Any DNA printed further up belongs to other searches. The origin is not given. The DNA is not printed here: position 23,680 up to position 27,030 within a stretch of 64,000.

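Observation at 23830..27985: Alternative sigma factor, then a small conserved acidic protein and a 1016-aa glycine-zipper membrane protein, directly downstream of dnaG-rpoD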

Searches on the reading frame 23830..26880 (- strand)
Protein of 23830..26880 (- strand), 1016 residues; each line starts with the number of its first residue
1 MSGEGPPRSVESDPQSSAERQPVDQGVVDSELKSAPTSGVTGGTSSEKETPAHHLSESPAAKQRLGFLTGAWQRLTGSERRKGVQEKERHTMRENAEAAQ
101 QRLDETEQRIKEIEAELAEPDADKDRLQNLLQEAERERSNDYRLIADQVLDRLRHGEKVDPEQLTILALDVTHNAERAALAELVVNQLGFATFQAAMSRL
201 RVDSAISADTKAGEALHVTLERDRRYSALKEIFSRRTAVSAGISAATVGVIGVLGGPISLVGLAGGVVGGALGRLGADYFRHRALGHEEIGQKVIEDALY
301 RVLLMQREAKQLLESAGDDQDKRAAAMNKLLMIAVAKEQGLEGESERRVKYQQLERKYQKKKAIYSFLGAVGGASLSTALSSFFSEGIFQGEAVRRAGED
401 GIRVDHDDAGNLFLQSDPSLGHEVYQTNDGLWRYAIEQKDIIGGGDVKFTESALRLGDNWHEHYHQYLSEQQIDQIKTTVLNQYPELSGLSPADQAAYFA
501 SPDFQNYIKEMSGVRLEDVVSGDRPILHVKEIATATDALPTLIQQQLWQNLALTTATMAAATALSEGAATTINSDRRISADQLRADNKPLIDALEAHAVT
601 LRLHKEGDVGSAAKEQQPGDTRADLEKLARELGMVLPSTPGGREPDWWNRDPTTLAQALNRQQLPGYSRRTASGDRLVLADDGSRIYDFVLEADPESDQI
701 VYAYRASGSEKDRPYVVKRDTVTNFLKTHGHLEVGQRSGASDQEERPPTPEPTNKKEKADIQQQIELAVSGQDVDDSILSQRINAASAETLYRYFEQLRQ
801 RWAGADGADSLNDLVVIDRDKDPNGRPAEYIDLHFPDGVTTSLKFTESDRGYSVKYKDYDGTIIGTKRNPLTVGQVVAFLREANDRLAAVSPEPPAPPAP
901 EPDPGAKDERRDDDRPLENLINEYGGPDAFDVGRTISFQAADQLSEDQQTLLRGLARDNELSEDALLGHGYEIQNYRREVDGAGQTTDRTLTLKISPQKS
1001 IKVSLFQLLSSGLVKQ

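Call 3: search_protein_families(library=pfam, proteins=[window:23830-26880:-], max_evalue=0.1)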
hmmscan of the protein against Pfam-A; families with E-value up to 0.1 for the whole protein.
window:23830-26880:- (1016 aa): 0 families

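Call 4: search_protein_families(library=ncbifam, proteins=[window:23830-26880:-], max_evalue=0.1)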
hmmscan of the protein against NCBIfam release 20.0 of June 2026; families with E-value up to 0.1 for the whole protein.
window:23830-26880:- (1016 aa): 1 family
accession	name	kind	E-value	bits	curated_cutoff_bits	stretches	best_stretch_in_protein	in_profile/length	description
TIGR04211.1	SH3_and_anchor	equivalog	0.098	12.3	65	0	56-138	59-148/198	TIGR04211 family SH3 domain-containing protein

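Call 7: find_homologous_proteins(query=window:23830-26880:-)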
Query window:23830-26880:- (1016 aa): 2 proteins with E <= 0.001 among 8000 candidates.
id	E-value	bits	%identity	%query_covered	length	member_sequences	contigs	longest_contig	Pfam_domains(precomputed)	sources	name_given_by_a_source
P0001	0.0e+0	2244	100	100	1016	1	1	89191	-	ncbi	-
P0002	2.5e-48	183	37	31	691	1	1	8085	-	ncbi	-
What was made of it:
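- Tried and rejected: Word-indexed homolog search for the large protein found only itself and one partial relative (call 7).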

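Call 10: find_encoding_contigs(protein=P0002, flank=10000)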
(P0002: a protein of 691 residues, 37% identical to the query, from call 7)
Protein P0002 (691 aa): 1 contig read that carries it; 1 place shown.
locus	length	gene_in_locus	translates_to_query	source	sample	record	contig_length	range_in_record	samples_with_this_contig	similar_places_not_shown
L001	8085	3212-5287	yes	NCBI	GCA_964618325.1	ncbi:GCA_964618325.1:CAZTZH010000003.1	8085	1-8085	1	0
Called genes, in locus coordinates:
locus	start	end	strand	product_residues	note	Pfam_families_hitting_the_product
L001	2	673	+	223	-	?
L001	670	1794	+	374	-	PF03979:Sigma70_r1_1, PF00140:Sigma70_r1_2, PF04542:Sigma70_r2, PF04539:Sigma70_r3, PF04545:Sigma70_r4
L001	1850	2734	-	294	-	-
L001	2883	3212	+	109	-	PF18908:DUF5663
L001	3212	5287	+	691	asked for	-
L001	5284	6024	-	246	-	PF02578:Cu-oxidase_4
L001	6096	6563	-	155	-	-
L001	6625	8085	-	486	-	PF01336:tRNA_anti-codon, PF00152:tRNA-synt_2, PF01409:tRNA-synt_2d (faint)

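Call 11: find_encoding_contigs(protein=P0001, flank=10000)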
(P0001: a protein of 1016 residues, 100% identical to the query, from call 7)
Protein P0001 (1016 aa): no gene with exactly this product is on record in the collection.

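Call 22: search_solved_structures(query=window:23830-26880:-, max_evalue=1)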
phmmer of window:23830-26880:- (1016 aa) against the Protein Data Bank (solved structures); distinct sequences matched with E-value up to 1: 1.
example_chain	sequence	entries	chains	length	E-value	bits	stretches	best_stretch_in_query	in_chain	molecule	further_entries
7l32_A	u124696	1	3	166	0.76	11.3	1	577-637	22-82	MPT synthase subunit 2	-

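Call 27: search_protein_representatives(protein=window:23830-26880:-)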
Query: 1016 residues. Proteins with E-value up to 0.001 (for the whole library): 29; up to 1e-10: 22; up to 1e-30: 13. The best 29 are listed.
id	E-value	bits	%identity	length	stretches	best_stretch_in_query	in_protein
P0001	0.0e+00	2243.7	100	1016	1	1-1016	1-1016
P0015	2.4e-86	307.6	35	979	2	106-471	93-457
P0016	2.3e-78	281.1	35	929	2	83-471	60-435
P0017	5.3e-69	250.1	34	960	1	79-904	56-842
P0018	7.3e-67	243.1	33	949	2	102-481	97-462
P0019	1.9e-62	228.4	42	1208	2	83-446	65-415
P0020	1.6e-57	212.1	34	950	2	46-443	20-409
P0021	2.9e-54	201.4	38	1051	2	87-465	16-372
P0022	1.6e-51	192.3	32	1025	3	125-442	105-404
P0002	8.0e-49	183.4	37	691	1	90-467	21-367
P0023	5.4e-46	174.0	38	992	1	146-470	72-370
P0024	2.9e-36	141.8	32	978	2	102-469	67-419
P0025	7.1e-31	124.0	36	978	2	139-440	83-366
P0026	3.2e-30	121.8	33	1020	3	104-440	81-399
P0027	3.4e-29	118.4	33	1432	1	66-444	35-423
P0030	9.0e-27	110.4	29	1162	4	94-294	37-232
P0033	1.1e-18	83.6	34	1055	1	116-392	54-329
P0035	1.9e-10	56.4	27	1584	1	104-441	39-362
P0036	1.7e-08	49.9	24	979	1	119-442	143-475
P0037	1.7e-07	46.6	30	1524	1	136-465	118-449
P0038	1.9e-07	46.4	25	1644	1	45-444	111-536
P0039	2.1e-06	43.0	26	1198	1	94-465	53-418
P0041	6.7e-04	34.7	29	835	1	232-442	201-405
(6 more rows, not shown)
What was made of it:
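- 23830..26880 (-): 1016-aa membrane protein of an unnamed Patescibacteria-specific family. Downstream partner, 5 nt after the DUF5663 stop. 29 representatives in 1.84e9 proteins (call 27).
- Family size and novelty: calls 7 and 27.
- Tried and rejected: The exhaustive HMMER search was needed (call 27).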

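Call 29: search_protein_families(library=pfam, alignment_id=A3, max_evalue=0.01)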
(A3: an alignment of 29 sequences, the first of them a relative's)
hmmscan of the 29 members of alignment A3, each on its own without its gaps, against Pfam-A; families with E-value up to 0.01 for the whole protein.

A. member 1, P0001 (1016 aa): 0 families

B. families by the number of members that match (of 29 scanned): 11 families
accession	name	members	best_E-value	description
PF00481.26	PP2C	2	3.8e-05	Protein phosphatase 2C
PF01025.24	GrpE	1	1.1e-10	GrpE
PF13672.11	PP2C_2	1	7.9e-08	Protein phosphatase 2C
PF19944.4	DUF6406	1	6.6e-05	Family of unknown function (DUF6406)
PF05887.16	Trypan_PARP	1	0.00059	Procyclic acidic repetitive protein (PARP)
PF07228.17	SpoIIE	1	0.0012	Stage II sporulation protein E (SpoIIE)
PF20721.2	C19orf12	1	0.0018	C19orf12-like protein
PF18340.7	TraI_2B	1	0.0045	DNA relaxase TraI 2B/2B-like domain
PF07030.17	Phage_Mu_Gp36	1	0.0046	Bacteriophage Mu, Gp36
PF20781.2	TssR_C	1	0.0053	TssR C-terminal domain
PF01925.25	TauE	1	0.0095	Sulfite exporter TauE/SafE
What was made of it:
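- On Type IV secretion system structural subunits (VirB3/4/6/8, PrgH/I/L, TraG, T4CP): No Pfam or NCBIfam hit in the window protein, nor any T4SS-subunit family among the 29 members (calls 3, 4, 29).
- Tried and rejected: Pfam on all 29 members gave only sporadic hits (call 29).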

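Call 31: find_encoding_contigs(protein=P0019, flank=6000, max_places=2)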
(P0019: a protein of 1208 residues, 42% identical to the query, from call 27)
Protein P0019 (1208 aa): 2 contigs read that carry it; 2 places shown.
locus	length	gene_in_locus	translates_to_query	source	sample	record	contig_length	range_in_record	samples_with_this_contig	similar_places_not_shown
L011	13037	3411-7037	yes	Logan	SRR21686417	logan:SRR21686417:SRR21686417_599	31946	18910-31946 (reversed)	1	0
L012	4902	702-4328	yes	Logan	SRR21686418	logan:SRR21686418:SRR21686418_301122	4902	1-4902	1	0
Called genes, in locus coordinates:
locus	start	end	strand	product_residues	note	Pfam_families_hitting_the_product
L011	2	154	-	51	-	?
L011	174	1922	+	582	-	PF01807:Zn_ribbon_DnaG, PF08275:DNAG_N, PF01751:Toprim, PF13155:Toprim_2, PF13662:Toprim_4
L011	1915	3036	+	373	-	PF03979:Sigma70_r1_1, PF00140:Sigma70_r1_2, PF04542:Sigma70_r2, PF04539:Sigma70_r3, PF04545:Sigma70_r4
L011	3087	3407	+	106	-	PF18908:DUF5663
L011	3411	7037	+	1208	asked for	-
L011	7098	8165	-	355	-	PF01391:Collagen (weak)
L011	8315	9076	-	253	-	PF02578:Cu-oxidase_4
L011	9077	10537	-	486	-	PF01336:tRNA_anti-codon, PF00152:tRNA-synt_2, PF01409:tRNA-synt_2d (faint)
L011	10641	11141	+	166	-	-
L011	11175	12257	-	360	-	PF02646:RmuC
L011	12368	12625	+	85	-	-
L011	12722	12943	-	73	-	-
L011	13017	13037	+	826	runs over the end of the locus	PF00690:Cation_ATPase_N, PF00122:E1-E2_ATPase, PF00702:Hydrolase, PF13246:Cation_ATPase, PF00689:Cation_ATPase_C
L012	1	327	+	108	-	?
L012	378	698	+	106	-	PF18908:DUF5663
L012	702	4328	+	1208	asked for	-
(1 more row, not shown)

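Call 32: find_encoding_contigs(protein=P0027, flank=6000, max_places=2)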
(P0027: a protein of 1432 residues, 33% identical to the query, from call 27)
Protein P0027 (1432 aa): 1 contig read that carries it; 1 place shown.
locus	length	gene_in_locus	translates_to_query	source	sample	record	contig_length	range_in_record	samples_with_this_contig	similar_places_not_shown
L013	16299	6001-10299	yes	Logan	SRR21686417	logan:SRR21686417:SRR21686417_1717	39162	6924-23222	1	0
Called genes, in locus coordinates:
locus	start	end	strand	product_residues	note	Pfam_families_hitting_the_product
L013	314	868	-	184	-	-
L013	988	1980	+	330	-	-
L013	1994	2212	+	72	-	-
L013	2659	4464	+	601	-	PF01807:Zn_ribbon_DnaG, PF08275:DNAG_N, PF01751:Toprim, PF13662:Toprim_4, PF13155:Toprim_2, PF10410:DnaB_bind (faint)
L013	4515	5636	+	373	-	PF03979:Sigma70_r1_1, PF00140:Sigma70_r1_2, PF04542:Sigma70_r2, PF04539:Sigma70_r3, PF04545:Sigma70_r4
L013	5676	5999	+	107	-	PF18908:DUF5663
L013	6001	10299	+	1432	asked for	-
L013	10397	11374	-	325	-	-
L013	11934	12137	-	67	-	-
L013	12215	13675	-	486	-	PF01336:tRNA_anti-codon, PF00152:tRNA-synt_2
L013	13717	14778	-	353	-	PF02646:RmuC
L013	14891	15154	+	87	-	-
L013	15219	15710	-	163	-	-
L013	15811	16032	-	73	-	-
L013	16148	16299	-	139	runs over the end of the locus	PF00076:RRM_1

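Call 33: find_encoding_contigs(protein=P0035, flank=6000, max_places=2)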
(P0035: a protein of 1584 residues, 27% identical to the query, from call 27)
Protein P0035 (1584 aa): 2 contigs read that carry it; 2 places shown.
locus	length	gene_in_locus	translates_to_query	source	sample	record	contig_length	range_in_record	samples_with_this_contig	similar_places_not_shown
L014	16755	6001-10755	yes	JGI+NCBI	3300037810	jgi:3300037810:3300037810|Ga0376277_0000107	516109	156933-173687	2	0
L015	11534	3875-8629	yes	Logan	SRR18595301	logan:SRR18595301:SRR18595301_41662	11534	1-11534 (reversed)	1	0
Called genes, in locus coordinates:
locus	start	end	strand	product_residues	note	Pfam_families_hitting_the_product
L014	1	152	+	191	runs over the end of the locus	PF01195:Pept_tRNA_hydro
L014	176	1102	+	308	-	PF00687:Ribosomal_L1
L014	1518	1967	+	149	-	-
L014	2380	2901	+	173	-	PF00466:Ribosomal_L10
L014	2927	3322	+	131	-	PF16320:Ribosomal_L12_N, PF00542:Ribosomal_L12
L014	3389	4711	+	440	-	PF01702:TGT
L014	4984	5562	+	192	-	PF01391:Collagen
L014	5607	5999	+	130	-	PF18908:DUF5663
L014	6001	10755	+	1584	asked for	PF01025:GrpE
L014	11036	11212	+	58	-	-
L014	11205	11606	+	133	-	-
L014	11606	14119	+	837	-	PF26449:DUF8128, PF10412:TrwB_AAD_bind (faint), PF12696:TraG-D_C (weak)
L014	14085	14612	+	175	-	-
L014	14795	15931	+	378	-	PF04545:Sigma70_r4, PF05066:HARE-HTH (faint)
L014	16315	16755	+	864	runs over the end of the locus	PF26449:DUF8128, PF01935:DUF87 (faint), PF02534:T4SS-DNA_transf (faint), PF10412:TrwB_AAD_bind, PF12696:TraG-D_C (weak)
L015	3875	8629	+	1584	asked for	PF01025:GrpE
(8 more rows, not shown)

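Call 34: find_encoding_contigs(protein=P0038, flank=6000, max_places=2)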
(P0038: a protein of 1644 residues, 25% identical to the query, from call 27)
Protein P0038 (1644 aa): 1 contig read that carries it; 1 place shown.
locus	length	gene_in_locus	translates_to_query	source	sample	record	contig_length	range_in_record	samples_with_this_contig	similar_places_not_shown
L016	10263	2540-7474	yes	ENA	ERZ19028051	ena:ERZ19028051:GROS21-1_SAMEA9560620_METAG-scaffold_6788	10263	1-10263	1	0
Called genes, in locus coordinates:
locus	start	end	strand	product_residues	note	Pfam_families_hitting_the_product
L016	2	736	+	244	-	?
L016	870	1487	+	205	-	-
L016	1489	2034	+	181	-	-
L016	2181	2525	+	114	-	-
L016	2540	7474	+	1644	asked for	-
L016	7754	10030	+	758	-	PF26449:DUF8128, PF10412:TrwB_AAD_bind (faint)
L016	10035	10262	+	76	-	?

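Call 35: find_encoding_contigs(protein=P0041, flank=6000, max_places=2)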
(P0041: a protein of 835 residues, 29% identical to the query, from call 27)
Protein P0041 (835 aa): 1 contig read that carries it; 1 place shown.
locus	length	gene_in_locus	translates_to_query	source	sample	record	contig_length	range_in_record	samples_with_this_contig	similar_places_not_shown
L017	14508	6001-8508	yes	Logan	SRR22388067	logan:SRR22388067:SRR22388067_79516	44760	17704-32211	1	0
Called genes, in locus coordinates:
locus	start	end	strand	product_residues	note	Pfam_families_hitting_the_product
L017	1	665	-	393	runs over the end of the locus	PF01832:Glucosaminidase (weak), PF01510:Amidase_2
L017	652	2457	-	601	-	PF12846:AAA_10 (weak), PF19044:P-loop_TraG, PF01935:DUF87 (weak), PF19044:P-loop_TraG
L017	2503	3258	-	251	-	PF26593:TraC-like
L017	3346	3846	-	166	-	PF12666:PrgI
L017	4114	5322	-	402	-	-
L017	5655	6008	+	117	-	PF18908:DUF5663 (weak)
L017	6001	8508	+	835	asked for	-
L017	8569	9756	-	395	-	-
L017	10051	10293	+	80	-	PF13366:PDDEXK_3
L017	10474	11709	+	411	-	PF00438:S-AdoMet_synt_N, PF02772:S-AdoMet_synt_M, PF02773:S-AdoMet_synt_C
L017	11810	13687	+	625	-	PF13230:GATase_4 (weak), PF13522:GATase_6, PF13537:GATase_7, PF01380:SIS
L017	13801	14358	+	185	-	PF24894:Hexapep_GlmU (faint), PF14602:Hexapep_2 (faint), PF25084:LbH_EIF2B, PF25087:GMPPB_C, PF00132:Hexapep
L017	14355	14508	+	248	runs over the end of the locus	PF00483:NTP_transferase, PF12804:NTP_transf_3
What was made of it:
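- Next to VirB4, PrgI, TraC and an amidase in L017 (call 35).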
